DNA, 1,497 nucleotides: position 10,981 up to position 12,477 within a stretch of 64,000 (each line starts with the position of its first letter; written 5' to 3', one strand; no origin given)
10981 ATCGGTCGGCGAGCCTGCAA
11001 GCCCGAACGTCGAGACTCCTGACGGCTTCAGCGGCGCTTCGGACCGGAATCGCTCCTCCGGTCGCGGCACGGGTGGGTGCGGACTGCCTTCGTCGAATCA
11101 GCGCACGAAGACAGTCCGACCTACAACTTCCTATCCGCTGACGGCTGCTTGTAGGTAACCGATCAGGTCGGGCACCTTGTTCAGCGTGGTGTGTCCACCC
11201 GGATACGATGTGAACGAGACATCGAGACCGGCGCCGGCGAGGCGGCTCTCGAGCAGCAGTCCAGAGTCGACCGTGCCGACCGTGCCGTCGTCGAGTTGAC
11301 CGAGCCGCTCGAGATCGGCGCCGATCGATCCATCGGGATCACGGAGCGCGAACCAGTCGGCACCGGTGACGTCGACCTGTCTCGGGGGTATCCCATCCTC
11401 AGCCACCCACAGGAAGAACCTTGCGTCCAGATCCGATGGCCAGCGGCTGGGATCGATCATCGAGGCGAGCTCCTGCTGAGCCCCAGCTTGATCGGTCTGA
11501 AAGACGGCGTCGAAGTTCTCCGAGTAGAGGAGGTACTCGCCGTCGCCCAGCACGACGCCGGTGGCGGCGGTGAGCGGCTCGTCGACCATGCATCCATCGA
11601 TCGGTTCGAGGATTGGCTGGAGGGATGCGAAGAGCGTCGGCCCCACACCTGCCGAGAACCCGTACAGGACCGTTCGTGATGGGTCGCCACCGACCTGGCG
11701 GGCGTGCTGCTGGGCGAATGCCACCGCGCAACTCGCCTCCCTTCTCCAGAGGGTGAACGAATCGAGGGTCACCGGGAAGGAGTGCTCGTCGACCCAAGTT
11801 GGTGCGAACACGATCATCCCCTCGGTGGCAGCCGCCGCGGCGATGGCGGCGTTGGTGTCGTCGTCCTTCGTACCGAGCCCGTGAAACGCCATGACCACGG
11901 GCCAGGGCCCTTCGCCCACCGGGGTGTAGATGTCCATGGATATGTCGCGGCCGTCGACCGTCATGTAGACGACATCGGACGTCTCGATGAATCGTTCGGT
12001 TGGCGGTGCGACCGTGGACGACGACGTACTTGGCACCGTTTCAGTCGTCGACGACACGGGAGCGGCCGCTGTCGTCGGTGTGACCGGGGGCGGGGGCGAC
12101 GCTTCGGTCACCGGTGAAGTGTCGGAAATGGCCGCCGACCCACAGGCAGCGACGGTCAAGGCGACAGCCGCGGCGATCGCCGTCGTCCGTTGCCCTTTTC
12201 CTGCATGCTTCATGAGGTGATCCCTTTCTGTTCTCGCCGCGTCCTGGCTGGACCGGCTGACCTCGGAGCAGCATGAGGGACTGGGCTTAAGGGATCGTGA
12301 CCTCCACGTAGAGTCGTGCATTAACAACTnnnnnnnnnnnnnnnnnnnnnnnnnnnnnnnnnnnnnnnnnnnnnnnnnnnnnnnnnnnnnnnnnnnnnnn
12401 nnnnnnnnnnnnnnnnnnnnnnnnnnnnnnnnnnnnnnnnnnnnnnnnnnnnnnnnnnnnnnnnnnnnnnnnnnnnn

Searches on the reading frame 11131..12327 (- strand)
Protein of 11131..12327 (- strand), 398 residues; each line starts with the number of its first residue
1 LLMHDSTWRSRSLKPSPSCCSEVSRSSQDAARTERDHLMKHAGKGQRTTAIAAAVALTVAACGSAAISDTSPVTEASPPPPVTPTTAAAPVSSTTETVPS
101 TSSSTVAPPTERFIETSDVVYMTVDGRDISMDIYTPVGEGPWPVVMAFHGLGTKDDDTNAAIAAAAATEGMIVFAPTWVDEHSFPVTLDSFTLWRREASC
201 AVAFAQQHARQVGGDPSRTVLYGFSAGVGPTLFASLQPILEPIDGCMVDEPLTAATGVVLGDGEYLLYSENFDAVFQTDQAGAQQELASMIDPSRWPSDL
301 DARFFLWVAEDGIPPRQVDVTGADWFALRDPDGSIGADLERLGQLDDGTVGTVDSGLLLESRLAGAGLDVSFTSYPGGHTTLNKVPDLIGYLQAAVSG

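Call 83: search_protein_families(library=pfam, proteins=[window:11131-12327:-], max_evalue=0.0001)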
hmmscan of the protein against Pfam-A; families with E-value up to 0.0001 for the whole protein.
window:11131-12327:- (398 aa): 1 family
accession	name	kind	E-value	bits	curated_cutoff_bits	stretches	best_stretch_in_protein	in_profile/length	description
PF20434.5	BD-FAE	-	2.4e-05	24.4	26.8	1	131-229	1-101/215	BD-FAE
